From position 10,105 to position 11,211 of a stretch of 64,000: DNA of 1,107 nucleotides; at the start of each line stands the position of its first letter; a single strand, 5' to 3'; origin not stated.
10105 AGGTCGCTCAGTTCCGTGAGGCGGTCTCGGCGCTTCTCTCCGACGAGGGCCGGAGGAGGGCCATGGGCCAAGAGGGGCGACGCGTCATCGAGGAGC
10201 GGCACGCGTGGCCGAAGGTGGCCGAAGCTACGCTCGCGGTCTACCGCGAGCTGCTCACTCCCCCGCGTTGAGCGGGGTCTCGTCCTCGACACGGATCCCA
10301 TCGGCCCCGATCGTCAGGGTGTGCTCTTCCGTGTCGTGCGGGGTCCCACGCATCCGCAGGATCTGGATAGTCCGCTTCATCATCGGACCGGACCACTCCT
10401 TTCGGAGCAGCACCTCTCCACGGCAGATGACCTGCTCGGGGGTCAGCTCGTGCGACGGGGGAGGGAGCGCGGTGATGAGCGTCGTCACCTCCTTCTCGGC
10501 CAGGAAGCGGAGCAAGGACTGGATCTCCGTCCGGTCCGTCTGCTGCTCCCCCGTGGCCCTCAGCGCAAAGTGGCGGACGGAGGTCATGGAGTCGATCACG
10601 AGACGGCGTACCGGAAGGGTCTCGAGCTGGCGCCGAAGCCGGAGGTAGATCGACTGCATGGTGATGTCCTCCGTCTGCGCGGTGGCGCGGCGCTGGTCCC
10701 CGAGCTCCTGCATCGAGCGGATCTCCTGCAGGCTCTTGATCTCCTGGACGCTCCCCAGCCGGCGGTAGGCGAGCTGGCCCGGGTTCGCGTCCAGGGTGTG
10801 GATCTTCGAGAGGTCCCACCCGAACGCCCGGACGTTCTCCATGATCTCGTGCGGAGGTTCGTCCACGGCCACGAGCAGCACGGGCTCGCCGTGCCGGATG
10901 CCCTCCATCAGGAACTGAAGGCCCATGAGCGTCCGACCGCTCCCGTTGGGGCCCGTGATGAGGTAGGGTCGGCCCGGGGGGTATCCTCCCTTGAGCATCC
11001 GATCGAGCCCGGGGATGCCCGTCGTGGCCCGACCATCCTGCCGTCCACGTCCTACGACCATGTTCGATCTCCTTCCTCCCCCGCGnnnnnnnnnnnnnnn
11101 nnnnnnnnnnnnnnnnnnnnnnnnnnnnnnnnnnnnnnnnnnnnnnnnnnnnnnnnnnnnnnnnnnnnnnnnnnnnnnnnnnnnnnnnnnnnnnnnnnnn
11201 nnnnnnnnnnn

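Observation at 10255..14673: Tandem KaiC-like ATPases: one with a roughly 800-aa P/A/S/T-rich disordered tail, the neighbour with Walker A Lys-to-Arg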

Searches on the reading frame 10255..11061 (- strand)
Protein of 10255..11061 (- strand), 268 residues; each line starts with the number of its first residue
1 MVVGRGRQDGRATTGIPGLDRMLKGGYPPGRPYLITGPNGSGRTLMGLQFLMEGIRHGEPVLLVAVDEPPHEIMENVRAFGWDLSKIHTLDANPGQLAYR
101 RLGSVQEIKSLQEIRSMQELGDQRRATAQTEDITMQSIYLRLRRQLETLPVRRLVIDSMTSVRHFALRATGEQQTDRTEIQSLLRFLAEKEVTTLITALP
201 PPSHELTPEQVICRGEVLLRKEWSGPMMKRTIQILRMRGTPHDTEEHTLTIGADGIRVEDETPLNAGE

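Call 3: search_protein_families(library=pfam, proteins=[window:10255-11061:-], max_evalue=0.01)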
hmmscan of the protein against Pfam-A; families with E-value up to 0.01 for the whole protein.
window:10255-11061:- (268 aa): 4 families
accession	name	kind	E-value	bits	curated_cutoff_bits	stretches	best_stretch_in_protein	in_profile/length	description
PF06745.19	ATPase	-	1.3e-46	159.3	26.6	1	13-261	2-229/231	KaiC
PF03796.21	DnaB_C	-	8.1e-05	22.6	27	1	13-193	3-169/255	DnaB-like helicase C terminal domain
PF05625.17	PAXNEB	-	0.00034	20.2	28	0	10-76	15-84/366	PAXNEB protein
PF13481.12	AAA_25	-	0.0014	18.8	27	1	11-196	14-186/195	AAA domain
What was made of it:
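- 10255..11061 (-): Partner gene: a 268-aa single-domain KaiC-like protein. Pfam PF06745 E 1.3e-46 (call 3).
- Closest known: Catalytic/non-catalytic paralog pairs in RecA-like and related rings. Same: The small protein has a weak PAXNEB/Elp4 match at E 3.4e-4 (call 3).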

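Call 4: search_protein_families(library=ncbifam, proteins=[window:10255-11061:-], max_evalue=0.01)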
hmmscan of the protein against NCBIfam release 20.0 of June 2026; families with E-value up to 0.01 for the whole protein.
window:10255-11061:- (268 aa): 11 families
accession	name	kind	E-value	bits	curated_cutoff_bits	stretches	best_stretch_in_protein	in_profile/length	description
NF006799.0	PRK09302.1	equivalog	2.5e-38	131.9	408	1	11-258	12-238/515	circadian clock protein KaiC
TIGR02655.1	circ_KaiC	equivalog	1.6e-25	89.7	546.25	2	13-87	4-79/484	circadian clock protein KaiC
TIGR03877.1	thermo_KaiC_1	hypoth_equivalog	8.4e-23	81.1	307.25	1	11-261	3-235/238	KaiC domain-containing protein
TIGR03881.1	KaiC_arch_4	hypoth_equivalog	1.7e-22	80.2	247.8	1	11-258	2-228/231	KaiC domain-containing protein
TIGR03880.1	KaiC_arch_3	hypoth_equivalog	3.7e-21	75.7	249.45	1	15-87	1-73/224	KaiC domain-containing protein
NF004723.0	PRK06067.1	subfamily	7.6e-06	25.6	194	1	14-87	18-91/243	flagellar accessory protein FlaH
TIGR03600.1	phage_DnaB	exception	2.7e-05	23.4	498.65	1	13-188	178-340/421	phage replicative helicase, DnaB family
TIGR03878.1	thermo_KaiC_2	hypoth_equivalog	4.1e-05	23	232.2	0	25-77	31-83/259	KaiC domain-containing protein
NF004629.0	PRK05973.1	equivalog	0.00021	20.4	156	1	29-88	63-122/237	DNA helicase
NF052589.1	ArlH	equivalog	0.0003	20.6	215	1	18-244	8-207/229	archaellum protein ArlH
TIGR00416.1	sms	equivalog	0.0045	15.8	403.05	1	9-74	73-138/454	DNA repair protein RadA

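Call 8: find_encoding_contigs(protein=window:10255-11061:-, flank=10000, max_places=6)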
Protein window:10255-11061:- (268 aa): 1 contig read that carries it; 1 place shown.
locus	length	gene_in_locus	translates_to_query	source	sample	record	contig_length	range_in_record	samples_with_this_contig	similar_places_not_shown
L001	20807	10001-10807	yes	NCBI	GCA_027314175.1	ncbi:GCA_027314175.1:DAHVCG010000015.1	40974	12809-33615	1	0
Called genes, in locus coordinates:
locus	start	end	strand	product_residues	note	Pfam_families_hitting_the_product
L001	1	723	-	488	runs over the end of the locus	PF01523:PmbA_TldD_1st, PF19290:PmbA_TldD_2nd, PF19289:PmbA_TldD_3rd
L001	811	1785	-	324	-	PF08271:Zn_Ribbon_TF, PF00382:TFIIB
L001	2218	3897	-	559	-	-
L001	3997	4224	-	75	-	-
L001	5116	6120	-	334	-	PF10432:bact-PGI_C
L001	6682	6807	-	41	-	-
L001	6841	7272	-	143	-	-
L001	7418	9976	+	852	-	-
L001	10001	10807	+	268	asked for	PF03796:DnaB_C (faint), PF06745:ATPase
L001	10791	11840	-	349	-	PF13439:Glyco_transf_4, PF13579:Glyco_trans_4_4, PF20706:GT4-conflict, PF00534:Glycos_transf_1, PF13692:Glyco_trans_1_4, PF13524:Glyco_trans_1_2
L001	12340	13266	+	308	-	PF00248:Aldo_ket_red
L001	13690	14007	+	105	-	-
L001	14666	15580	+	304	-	PF01073:3Beta_HSD, PF01370:Epimerase, PF04321:RmlD_sub_bind (weak), PF05368:NmrA, PF13460:NAD_binding_10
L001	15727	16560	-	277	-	-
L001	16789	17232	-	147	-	-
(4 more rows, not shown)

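Call 14: find_homologous_proteins(query=window:10255-11061:-, max_evalue=0.00001)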
Query window:10255-11061:- (268 aa): 497 proteins with E <= 0.00001 among 2273 candidates; the best 120 are listed.
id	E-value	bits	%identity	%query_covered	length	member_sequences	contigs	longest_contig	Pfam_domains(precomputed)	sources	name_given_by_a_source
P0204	8.2e-171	584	99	100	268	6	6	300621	PF06745.20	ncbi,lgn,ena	-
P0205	5.1e-141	487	84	97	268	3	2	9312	PF06745.20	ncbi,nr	ncbi:MAG: hypothetical protein KGJ23_15760 [Euryarchaeota archaeon]|nr:hypothetical protein [Euryarc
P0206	1.4e-140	485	80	100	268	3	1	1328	PF06745.20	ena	-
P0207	3.7e-128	445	76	96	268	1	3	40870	PF06745.20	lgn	-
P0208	8.5e-124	430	74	95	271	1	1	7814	PF06745.20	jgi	jgi:circadian clock protein KaiC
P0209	5.1e-110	385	67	96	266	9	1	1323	PF06745.20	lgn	-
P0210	2.4e-109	383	68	88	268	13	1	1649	PF06745.20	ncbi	-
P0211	8.7e-109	381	66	93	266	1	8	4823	PF06745.20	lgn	-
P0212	1.8e-100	354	62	94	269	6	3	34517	PF06745.20,PF03796.22,PF13481.13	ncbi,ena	-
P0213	5.4e-99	349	64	94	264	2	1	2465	PF06745.20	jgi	jgi:circadian clock protein KaiC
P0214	7.5e-97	342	61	94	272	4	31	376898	PF06745.20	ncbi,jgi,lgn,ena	jgi:KaiC/GvpD/RAD55 family RecA-like ATPase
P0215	1.1e-96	341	60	96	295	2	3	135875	PF06745.20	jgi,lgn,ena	-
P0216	1.8e-96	341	62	96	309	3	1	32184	PF06745.20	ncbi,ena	-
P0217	2.6e-96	340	59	97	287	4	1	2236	PF06745.20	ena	-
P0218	6.0e-94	332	59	93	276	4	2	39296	PF06745.20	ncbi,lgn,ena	-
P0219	1.8e-93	331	58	97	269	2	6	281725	PF06745.20,PF07088.17,PF03796.22,PF05625.18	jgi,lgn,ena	jgi:circadian clock protein KaiC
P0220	8.0e-91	322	61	89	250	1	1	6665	PF06745.20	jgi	jgi:KaiC/GvpD/RAD55 family RecA-like ATPase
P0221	4.9e-90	320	58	94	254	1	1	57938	PF06745.20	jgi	jgi:KaiC/GvpD/RAD55 family RecA-like ATPase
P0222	9.4e-89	315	58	93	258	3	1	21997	PF06745.20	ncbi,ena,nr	ncbi:MAG TPA: ATPase domain-containing protein [Thermoplasmata archaeon]|nr:ATPase domain-containing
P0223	1.5e-88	315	56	93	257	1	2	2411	PF06745.20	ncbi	ncbi:MAG: RAD55 family ATPase [Thermoplasmata archaeon]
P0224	2.6e-88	314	59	92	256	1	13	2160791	PF06745.20,PF05625.18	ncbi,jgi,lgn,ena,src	-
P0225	3.5e-88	314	57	93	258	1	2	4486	PF06745.20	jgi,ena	-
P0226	1.3e-87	312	59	93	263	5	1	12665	PF06745.20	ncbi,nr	ncbi:MAG: hypothetical protein L3K07_06210 [Thermoplasmata archaeon]|nr:hypothetical protein [Thermo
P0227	1.6e-87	311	58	93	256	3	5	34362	PF06745.20,PF05625.18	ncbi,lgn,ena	-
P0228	2.3e-87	311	58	93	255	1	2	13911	PF06745.20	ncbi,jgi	jgi:KaiC/GvpD/RAD55 family RecA-like ATPase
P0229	2.8e-87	311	57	94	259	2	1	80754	PF06745.20,PF05625.18,PF13481.13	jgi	-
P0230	3.7e-87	310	58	93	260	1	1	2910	PF06745.20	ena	-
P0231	5.0e-87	310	55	93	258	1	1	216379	PF06745.20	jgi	jgi:KaiC/GvpD/RAD55 family RecA-like ATPase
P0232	1.0e-86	309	57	94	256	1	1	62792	PF06745.20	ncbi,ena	-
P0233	1.2e-86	309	56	93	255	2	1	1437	PF06745.20,PF05625.18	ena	-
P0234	1.2e-86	308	55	93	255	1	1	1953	PF06745.20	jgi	jgi:KaiC/GvpD/RAD55 family RecA-like ATPase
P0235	2.6e-86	307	56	93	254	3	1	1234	PF06745.20,PF03796.22,PF05625.18,PF13481.13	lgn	-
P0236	2.6e-86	307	59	92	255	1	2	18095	PF06745.20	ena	-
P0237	2.9e-86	307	57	93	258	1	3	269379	PF06745.20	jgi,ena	jgi:KaiC/GvpD/RAD55 family RecA-like ATPase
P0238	2.9e-86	307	57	92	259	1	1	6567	PF06745.20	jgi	jgi:circadian clock protein KaiC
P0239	3.0e-86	307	59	89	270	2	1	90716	PF06745.20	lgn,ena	-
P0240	3.1e-86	307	59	92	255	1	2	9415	PF06745.20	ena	-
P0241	3.3e-86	307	55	93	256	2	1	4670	PF06745.20,PF03796.22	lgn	-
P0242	3.9e-86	307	56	93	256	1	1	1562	PF06745.20,PF03796.22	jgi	-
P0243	4.0e-86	307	56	94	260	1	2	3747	PF06745.20,PF03796.22,PF05625.18,PF13481.13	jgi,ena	-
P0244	4.0e-86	307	55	93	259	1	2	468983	PF06745.20,PF13481.13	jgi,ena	-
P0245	4.1e-86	307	57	92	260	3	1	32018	PF06745.20,PF05625.18,PF13481.13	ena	-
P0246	4.1e-86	307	58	93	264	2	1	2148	PF06745.20,PF03796.22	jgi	jgi:KaiC/GvpD/RAD55 family RecA-like ATPase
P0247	4.5e-86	307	55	96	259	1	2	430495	PF06745.20,PF13481.13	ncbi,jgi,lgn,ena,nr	ncbi:MAG TPA: ATPase domain-containing protein [Thermoplasmata archaeon]|nr:ATPase domain-containing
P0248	4.7e-86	307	56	93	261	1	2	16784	PF06745.20,PF03796.22,PF05625.18,PF13481.13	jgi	jgi:KaiC/GvpD/RAD55 family RecA-like ATPase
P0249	4.9e-86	307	56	93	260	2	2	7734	PF06745.20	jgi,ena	-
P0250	5.6e-86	306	58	93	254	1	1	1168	PF06745.20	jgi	-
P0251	5.8e-86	306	57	92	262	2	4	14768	PF06745.20,PF13481.13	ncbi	-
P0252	6.0e-86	306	57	93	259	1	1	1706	PF06745.20,PF05625.18,PF13481.13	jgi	jgi:KaiC/GvpD/RAD55 family RecA-like ATPase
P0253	6.0e-86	306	56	93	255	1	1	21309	PF06745.20,PF03796.22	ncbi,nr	ncbi:MAG: hypothetical protein L3K19_08870 [Thermoplasmata archaeon]|nr:hypothetical protein [Thermo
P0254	6.0e-86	306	57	92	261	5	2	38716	PF06745.20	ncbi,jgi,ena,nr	ncbi:MAG TPA: ATPase domain-containing protein [Thermoplasmata archaeon]|nr:ATPase domain-containing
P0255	6.1e-86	306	57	92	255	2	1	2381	PF06745.20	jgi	jgi:KaiC/GvpD/RAD55 family RecA-like ATPase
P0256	6.2e-86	306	57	92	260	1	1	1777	PF06745.20,PF13481.13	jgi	jgi:KaiC/GvpD/RAD55 family RecA-like ATPase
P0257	7.9e-86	306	57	93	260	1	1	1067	PF06745.20,PF03796.22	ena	-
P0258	8.9e-86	306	56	93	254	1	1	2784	PF06745.20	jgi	jgi:KaiC/GvpD/RAD55 family RecA-like ATPase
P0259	9.3e-86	306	54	93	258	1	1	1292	PF06745.20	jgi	jgi:KaiC/GvpD/RAD55 family RecA-like ATPase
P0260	9.7e-86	306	59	92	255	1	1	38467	PF06745.20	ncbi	-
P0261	9.9e-86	306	57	93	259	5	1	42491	PF06745.20,PF05625.18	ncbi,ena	-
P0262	1.1e-85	305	56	93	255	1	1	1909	PF06745.20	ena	-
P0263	1.2e-85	305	57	93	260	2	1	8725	PF06745.20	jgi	-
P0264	1.3e-85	305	57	92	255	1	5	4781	PF06745.20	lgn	-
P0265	1.4e-85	305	57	93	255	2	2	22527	PF06745.20,PF03796.22,PF05625.18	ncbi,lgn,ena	-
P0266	1.6e-85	305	58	92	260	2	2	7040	PF06745.20,PF05625.18,PF13481.13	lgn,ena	-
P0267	1.6e-85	305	57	93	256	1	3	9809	PF06745.20,PF03796.22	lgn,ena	-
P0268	1.6e-85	305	57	93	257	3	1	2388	PF06745.20,PF05625.18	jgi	jgi:KaiC/GvpD/RAD55 family RecA-like ATPase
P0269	1.7e-85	305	57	92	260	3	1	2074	PF06745.20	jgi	jgi:circadian clock protein KaiC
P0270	1.8e-85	305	56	92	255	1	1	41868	PF06745.20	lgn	-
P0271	1.9e-85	305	56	93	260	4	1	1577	PF06745.20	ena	-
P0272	2.5e-85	304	55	96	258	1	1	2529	PF06745.20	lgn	-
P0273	3.0e-85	304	57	92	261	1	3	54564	PF06745.20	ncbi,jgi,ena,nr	ncbi:MAG TPA: ATPase domain-containing protein [Thermoplasmata archaeon]|nr:ATPase domain-containing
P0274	3.4e-85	304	56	93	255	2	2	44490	PF06745.20,PF03796.22,PF05625.18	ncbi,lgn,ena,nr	ncbi:MAG TPA: ATPase domain-containing protein [Thermoplasmata archaeon]|nr:ATPase domain-containing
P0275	4.2e-85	303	56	93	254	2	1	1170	PF06745.20,PF03796.22,PF05625.18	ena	-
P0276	5.1e-85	303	57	92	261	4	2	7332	PF06745.20,PF05625.18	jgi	jgi:KaiC/GvpD/RAD55 family RecA-like ATPase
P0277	5.1e-85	303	57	92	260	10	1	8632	PF06745.20,PF05625.18,PF13481.13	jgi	jgi:KaiC/GvpD/RAD55 family RecA-like ATPase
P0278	5.4e-85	303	56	93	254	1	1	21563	PF06745.20,PF03796.22,PF13481.13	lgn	-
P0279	5.4e-85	303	55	93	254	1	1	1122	PF06745.20,PF03796.22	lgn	-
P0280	5.7e-85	303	56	93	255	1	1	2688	PF06745.20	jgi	jgi:KaiC/GvpD/RAD55 family RecA-like ATPase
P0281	6.1e-85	303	57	93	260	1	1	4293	PF06745.20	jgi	jgi:KaiC/GvpD/RAD55 family RecA-like ATPase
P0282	6.6e-85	303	57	92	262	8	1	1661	PF06745.20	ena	-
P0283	6.7e-85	303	56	93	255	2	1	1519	PF06745.20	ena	-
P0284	7.1e-85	303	57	93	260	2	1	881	PF06745.20,PF03796.22,PF05625.18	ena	-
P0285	7.1e-85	303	57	93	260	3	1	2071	PF06745.20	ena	-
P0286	7.4e-85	303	55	92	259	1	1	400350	PF06745.20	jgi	jgi:KaiC/GvpD/RAD55 family RecA-like ATPase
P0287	7.6e-85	303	57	92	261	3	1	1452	PF06745.20,PF13481.13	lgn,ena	-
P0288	7.8e-85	303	55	96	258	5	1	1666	PF06745.20,PF03796.22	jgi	jgi:KaiC/GvpD/RAD55 family RecA-like ATPase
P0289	8.2e-85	303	56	93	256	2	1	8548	PF06745.20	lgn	-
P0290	9.4e-85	302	56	93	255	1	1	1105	PF06745.20,PF03796.22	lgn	-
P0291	1.0e-84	302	57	92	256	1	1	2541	PF06745.20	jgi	jgi:KaiC/GvpD/RAD55 family RecA-like ATPase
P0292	1.0e-84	302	57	93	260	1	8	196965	PF06745.20,PF03796.22,PF13481.13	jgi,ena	jgi:KaiC/GvpD/RAD55 family RecA-like ATPase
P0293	1.2e-84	302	56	93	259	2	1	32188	PF06745.20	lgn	-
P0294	1.2e-84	302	57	93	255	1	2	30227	PF06745.20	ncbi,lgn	-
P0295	1.2e-84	302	56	93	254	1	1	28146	PF06745.20,PF03796.22,PF05625.18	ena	-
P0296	1.2e-84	302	56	92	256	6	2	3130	PF06745.20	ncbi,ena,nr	ncbi:MAG TPA: ATPase domain-containing protein [Thermoplasmata archaeon]|nr:ATPase domain-containing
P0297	1.3e-84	302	57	93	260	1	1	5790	PF06745.20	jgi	jgi:KaiC/GvpD/RAD55 family RecA-like ATPase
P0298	1.5e-84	302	56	93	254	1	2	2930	PF06745.20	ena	-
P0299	1.7e-84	301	56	93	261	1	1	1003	PF06745.20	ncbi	ncbi:MAG: RAD55 family ATPase [Thermoplasmata archaeon]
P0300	1.7e-84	301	57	93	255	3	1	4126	PF06745.20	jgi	-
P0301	1.7e-84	301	56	93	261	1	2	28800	PF06745.20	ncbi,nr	ncbi:MAG: hypothetical protein L3K04_04490 [Thermoplasmata archaeon]|nr:hypothetical protein [Thermo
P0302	1.7e-84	301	55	93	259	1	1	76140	PF06745.20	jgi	jgi:KaiC/GvpD/RAD55 family RecA-like ATPase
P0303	1.8e-84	301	57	92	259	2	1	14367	PF06745.20,PF05625.18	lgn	-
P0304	2.0e-84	301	54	96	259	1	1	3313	PF06745.20,PF05625.18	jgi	jgi:circadian clock protein KaiC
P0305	2.1e-84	301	56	93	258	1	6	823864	PF06745.20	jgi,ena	jgi:KaiC/GvpD/RAD55 family RecA-like ATPase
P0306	2.3e-84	301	55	93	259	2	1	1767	PF06745.20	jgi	jgi:KaiC/GvpD/RAD55 family RecA-like ATPase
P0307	2.4e-84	301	57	93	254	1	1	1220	PF06745.20,PF03796.22,PF05625.18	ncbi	-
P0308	2.6e-84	301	57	93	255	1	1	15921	PF06745.20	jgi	jgi:KaiC/GvpD/RAD55 family RecA-like ATPase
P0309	2.6e-84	301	56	93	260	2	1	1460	PF06745.20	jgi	-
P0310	2.9e-84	301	57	93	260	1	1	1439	PF06745.20,PF05625.18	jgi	jgi:KaiC/GvpD/RAD55 family RecA-like ATPase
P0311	3.0e-84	301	57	93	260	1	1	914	PF06745.20,PF05625.18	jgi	jgi:KaiC/GvpD/RAD55 family RecA-like ATPase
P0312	3.0e-84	301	55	93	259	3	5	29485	PF06745.20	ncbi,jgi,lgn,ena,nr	ncbi:MAG TPA: ATPase domain-containing protein [Thermoplasmata archaeon]|nr:ATPase domain-containing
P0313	3.1e-84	301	55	94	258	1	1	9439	PF06745.20,PF03796.22,PF13481.13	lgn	-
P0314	3.1e-84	301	56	92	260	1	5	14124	PF06745.20,PF05625.18,PF13481.13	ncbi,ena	-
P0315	3.4e-84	300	56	93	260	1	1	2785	PF06745.20,PF13481.13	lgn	-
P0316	3.5e-84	300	55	93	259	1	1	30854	PF06745.20,PF05625.18,PF13481.13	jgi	jgi:KaiC/GvpD/RAD55 family RecA-like ATPase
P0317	3.7e-84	300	57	92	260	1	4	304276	PF06745.20,PF13481.13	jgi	jgi:KaiC/GvpD/RAD55 family RecA-like ATPase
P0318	3.7e-84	300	56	93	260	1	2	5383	PF06745.20,PF03796.22,PF05625.18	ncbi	-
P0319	3.9e-84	300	57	92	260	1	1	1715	PF06745.20,PF13481.13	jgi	jgi:KaiC/GvpD/RAD55 family RecA-like ATPase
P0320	4.0e-84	300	56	93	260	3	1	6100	PF06745.20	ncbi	-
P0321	4.0e-84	300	57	92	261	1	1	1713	PF06745.20,PF05625.18,PF13481.13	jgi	jgi:KaiC/GvpD/RAD55 family RecA-like ATPase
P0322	4.1e-84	300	56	93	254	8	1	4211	PF06745.20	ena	-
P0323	4.3e-84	300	57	93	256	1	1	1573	PF06745.20,PF03796.22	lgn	-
